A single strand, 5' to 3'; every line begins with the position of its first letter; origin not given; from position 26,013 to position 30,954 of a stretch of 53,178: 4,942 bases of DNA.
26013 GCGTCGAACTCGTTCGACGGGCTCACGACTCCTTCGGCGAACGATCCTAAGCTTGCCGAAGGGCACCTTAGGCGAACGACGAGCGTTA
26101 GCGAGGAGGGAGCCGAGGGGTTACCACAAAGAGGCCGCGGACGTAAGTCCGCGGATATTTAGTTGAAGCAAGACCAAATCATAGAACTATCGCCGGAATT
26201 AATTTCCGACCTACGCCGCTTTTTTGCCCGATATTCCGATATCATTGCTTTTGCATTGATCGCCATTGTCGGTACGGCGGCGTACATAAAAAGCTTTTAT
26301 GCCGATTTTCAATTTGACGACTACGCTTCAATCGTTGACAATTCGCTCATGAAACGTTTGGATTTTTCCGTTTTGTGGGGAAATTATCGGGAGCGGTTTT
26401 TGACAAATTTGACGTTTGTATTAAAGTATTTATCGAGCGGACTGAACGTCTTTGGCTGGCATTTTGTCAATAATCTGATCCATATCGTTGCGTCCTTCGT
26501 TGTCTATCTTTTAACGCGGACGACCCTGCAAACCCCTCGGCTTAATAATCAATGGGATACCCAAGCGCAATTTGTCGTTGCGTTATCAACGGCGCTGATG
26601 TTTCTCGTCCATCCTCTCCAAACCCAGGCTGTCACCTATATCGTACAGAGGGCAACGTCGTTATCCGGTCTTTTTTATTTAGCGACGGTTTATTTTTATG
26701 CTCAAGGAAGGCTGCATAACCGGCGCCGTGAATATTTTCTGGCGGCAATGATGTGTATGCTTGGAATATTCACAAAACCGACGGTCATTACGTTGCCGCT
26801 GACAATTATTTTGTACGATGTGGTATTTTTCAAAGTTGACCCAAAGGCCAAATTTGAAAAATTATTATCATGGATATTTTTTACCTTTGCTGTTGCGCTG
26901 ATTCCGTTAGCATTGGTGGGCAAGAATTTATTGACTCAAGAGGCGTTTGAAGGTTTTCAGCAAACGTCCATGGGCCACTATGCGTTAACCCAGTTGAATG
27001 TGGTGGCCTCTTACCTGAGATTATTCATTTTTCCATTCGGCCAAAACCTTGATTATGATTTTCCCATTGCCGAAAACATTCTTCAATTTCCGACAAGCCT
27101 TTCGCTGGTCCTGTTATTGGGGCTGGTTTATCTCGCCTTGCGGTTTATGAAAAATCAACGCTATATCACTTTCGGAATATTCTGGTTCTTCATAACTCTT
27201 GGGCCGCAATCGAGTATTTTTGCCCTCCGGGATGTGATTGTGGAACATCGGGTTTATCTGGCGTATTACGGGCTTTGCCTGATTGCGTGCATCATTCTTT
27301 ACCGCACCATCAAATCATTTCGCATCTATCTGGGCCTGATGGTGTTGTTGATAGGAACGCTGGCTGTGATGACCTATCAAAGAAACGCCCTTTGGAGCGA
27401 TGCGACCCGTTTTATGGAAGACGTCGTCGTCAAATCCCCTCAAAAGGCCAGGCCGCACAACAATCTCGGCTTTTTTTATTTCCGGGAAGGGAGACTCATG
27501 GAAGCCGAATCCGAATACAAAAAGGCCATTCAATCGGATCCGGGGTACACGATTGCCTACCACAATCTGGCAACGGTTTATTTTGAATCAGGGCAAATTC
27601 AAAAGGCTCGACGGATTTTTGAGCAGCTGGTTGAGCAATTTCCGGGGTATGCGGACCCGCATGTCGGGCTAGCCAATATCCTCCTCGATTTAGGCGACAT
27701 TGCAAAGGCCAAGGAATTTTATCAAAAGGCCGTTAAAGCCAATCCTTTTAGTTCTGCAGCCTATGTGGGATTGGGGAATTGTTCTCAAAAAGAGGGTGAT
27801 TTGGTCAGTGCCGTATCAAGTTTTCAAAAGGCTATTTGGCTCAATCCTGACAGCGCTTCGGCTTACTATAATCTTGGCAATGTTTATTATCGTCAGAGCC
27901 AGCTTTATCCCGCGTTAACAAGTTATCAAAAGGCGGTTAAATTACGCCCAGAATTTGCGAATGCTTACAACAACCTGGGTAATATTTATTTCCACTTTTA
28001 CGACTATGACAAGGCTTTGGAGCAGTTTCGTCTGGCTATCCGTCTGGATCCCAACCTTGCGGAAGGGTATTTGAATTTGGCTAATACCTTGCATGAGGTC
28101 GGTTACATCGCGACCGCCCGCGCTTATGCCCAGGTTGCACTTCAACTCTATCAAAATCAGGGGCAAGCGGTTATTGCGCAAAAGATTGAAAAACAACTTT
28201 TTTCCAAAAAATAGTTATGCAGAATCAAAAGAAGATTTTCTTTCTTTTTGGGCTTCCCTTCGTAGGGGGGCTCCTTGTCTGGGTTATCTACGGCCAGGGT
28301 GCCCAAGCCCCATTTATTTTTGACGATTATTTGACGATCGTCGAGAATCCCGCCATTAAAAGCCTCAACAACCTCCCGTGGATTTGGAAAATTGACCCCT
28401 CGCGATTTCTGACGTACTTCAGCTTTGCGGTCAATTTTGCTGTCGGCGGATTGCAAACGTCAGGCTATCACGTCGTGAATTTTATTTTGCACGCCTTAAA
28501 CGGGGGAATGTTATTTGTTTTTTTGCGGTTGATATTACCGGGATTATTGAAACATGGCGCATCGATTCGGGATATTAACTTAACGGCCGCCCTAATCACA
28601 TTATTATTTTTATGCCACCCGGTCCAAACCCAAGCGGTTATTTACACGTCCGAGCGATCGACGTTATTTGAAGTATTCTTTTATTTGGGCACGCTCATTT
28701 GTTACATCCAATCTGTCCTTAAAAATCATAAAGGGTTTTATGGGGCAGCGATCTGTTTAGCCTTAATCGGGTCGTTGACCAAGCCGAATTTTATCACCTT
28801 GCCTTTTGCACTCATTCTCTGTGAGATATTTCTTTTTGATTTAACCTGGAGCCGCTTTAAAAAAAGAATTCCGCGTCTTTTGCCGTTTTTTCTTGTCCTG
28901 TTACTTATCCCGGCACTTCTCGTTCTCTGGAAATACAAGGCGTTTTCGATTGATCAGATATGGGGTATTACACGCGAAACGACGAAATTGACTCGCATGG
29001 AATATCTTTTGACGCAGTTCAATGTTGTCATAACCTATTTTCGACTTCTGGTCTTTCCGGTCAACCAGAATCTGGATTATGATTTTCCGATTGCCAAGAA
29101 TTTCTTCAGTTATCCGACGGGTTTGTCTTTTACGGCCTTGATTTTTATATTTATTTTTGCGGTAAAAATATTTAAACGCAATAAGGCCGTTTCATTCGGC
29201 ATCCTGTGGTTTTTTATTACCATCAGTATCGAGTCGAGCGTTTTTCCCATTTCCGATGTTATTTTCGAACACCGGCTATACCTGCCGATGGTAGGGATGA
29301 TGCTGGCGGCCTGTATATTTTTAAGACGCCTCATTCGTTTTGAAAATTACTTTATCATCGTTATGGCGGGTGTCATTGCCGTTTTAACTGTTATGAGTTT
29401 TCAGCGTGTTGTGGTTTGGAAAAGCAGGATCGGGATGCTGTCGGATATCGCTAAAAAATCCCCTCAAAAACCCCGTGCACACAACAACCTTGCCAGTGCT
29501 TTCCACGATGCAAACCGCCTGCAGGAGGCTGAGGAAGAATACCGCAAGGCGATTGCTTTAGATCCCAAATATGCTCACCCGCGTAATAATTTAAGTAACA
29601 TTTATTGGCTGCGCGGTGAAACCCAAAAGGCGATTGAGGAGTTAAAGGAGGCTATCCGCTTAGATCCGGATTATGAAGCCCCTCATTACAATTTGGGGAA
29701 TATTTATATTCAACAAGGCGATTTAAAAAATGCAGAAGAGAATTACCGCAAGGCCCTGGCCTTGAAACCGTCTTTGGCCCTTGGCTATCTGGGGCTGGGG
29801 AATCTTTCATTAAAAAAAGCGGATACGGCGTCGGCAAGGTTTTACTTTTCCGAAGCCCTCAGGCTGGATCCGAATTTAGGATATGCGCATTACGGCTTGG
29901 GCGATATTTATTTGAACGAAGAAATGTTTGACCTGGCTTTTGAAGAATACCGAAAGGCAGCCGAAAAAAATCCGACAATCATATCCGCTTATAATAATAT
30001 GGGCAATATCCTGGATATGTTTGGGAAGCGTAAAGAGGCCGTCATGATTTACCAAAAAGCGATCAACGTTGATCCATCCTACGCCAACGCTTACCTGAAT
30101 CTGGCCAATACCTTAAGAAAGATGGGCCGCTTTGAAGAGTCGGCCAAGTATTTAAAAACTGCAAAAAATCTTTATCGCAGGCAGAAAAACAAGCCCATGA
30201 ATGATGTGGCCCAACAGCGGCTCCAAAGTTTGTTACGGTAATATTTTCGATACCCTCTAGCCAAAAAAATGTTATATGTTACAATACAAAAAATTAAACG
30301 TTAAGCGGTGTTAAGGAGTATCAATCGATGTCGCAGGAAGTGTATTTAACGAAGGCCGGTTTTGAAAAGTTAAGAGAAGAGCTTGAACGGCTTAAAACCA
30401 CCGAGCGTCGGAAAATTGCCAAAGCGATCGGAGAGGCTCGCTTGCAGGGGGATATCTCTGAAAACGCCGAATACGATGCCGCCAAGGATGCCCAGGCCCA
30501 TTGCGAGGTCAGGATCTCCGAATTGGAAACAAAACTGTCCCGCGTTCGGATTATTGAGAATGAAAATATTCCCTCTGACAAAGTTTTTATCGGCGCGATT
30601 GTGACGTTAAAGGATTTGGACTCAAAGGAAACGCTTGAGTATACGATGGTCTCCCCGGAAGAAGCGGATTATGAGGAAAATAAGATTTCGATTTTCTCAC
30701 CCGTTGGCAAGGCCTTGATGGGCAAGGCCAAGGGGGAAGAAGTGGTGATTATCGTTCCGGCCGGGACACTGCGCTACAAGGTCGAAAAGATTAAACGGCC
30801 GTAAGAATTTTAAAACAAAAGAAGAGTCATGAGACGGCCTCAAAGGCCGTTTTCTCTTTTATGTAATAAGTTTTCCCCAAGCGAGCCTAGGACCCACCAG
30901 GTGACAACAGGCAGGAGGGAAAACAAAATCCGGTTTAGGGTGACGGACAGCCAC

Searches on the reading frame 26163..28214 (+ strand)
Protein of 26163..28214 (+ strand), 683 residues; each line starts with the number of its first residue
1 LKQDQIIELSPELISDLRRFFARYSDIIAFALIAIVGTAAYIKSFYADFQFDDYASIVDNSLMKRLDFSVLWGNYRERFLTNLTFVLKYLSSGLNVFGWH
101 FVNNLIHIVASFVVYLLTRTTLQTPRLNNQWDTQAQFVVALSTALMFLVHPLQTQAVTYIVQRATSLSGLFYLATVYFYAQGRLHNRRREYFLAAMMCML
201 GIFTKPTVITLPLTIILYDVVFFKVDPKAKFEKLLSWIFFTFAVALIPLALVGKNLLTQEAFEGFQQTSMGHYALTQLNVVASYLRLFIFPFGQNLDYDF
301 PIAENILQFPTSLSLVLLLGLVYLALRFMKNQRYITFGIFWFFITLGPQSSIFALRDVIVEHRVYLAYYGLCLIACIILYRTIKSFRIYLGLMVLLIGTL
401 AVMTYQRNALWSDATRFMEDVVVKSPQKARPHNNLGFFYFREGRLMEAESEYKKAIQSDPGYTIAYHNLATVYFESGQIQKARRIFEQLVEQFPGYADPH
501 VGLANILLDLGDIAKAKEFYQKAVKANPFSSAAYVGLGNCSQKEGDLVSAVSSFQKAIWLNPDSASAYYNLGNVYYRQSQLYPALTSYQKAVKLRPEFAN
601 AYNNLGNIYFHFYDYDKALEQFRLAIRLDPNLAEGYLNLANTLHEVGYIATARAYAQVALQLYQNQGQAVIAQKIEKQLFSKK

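Call 13: search_protein_families(library=pfam, proteins=[window:26163-28214:+], max_evalue=0.001)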
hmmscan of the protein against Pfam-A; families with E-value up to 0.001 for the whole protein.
window:26163-28214:+ (683 aa): 27 families (the best 25 are shown)
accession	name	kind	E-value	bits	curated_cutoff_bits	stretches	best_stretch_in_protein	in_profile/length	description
PF00515.34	TPR_1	-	2.2e-40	135.3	27.8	5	565-598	1-34/34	Tetratricopeptide repeat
PF13431.12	TPR_17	-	4.9e-39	129.8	24.4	2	588-620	2-34/34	Tetratricopeptide repeat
PF07719.23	TPR_2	-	5.4e-38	126.4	27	4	599-631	1-33/34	Tetratricopeptide repeat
PF13414.12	TPR_11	-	2.2e-37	126.9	26.8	4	544-578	7-41/42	TPR repeat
PF13181.12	TPR_8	-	2.1e-34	115.1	25.7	3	501-528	5-32/34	Tetratricopeptide repeat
PF13424.12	TPR_12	-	5.9e-31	106.9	30.1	5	429-491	3-73/77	Tetratricopeptide repeat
PF14559.12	TPR_19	-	1.6e-27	96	25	2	474-534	2-61/68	Tetratricopeptide repeat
PF13432.12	TPR_16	-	6.1e-27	94.1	32.7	3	468-530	2-64/65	Tetratricopeptide repeat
PF13428.12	TPR_14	-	9.1e-23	78.9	23.5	1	465-505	3-43/44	Tetratricopeptide repeat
PF13374.12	TPR_10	-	4.5e-19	68.2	27.5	1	599-627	2-30/42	Tetratricopeptide repeat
PF13174.12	TPR_6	-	4.6e-16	58.7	26.3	1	465-495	2-32/33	Tetratricopeptide repeat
PF13371.12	TPR_9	-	7.3e-13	48.8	35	0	538-597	2-61/73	Tetratricopeptide repeat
PF23914.1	TPR_CcmH_CycH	-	6.7e-10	39.5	42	0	444-494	102-152/158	Cytochrome c-type biogenesis protein H TPR domain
PF07721.20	TPR_4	-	5.3e-09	36.3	27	0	465-488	3-26/26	Tetratricopeptide repeat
PF17874.7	TPR_MalT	-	1.8e-08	34.5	45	0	444-525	62-150/336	MalT-like TPR region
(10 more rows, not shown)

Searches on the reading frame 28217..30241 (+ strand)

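Call 13: search_protein_families(library=pfam, proteins=[window:28217-30241:+], max_evalue=0.001)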
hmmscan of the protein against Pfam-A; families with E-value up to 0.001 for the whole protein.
window:28217-30241:+ (674 aa): 25 families
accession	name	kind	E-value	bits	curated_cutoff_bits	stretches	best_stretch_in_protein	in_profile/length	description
PF13414.12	TPR_11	-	1.1e-40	137.5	26.8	4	461-501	2-42/42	TPR repeat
PF00515.34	TPR_1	-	1.1e-40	136.2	27.8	5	490-519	4-33/34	Tetratricopeptide repeat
PF07719.23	TPR_2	-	1.6e-40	134.2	27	4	490-519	4-33/34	Tetratricopeptide repeat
PF13181.12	TPR_8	-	3.7e-39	130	25.7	3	490-519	4-33/34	Tetratricopeptide repeat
PF13431.12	TPR_17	-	4.6e-31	104.9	24.4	1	612-641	2-31/34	Tetratricopeptide repeat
PF13424.12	TPR_12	-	8.3e-29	100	30.1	4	420-483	4-75/77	Tetratricopeptide repeat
PF13432.12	TPR_16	-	1.1e-24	87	32.7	3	461-519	5-63/65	Tetratricopeptide repeat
PF14559.12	TPR_19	-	3e-23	82.3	25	3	466-508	4-46/68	Tetratricopeptide repeat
PF13428.12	TPR_14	-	2.1e-20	71.6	23.5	0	459-495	7-43/44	Tetratricopeptide repeat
PF13176.12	TPR_7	-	3.8e-19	67.5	27.9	0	491-518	3-30/36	Tetratricopeptide repeat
PF13374.12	TPR_10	-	1.1e-18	67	27.5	1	623-655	2-34/42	Tetratricopeptide repeat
PF13174.12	TPR_6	-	5.2e-09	36.6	26.3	0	625-653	2-30/33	Tetratricopeptide repeat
PF24575.1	TPR_Slam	-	7.9e-08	33.1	35.2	0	573-642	33-100/104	Surface lipoprotein assembly modifier, N-terminal TPR repeats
PF17874.7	TPR_MalT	-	1.1e-07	31.9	45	1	433-518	15-111/336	MalT-like TPR region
PF25063.1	ARM_TT21_C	-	1.6e-07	31.8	35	0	561-619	101-159/209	Tetratricopeptide repeat protein 21 C-terminal ARM domain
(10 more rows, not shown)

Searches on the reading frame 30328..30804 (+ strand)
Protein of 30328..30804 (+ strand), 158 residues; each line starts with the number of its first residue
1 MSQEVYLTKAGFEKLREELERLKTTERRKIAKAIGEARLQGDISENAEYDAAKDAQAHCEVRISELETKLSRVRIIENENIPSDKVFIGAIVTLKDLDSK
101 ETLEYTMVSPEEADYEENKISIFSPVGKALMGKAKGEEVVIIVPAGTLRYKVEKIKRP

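Call 13: search_protein_families(library=pfam, proteins=[window:30328-30804:+], max_evalue=0.001)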
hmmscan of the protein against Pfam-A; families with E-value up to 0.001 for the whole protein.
window:30328-30804:+ (158 aa): 2 families
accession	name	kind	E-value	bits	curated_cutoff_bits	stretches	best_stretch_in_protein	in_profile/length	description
PF03449.20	GreA_GreB_N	-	3.7e-28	97.9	24.5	1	5-75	1-71/71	Transcription elongation factor, N-terminal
PF01272.25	GreA_GreB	-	1.2e-26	92.9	26.9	1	82-156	2-76/77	Transcription elongation factor, GreA/GreB, C-term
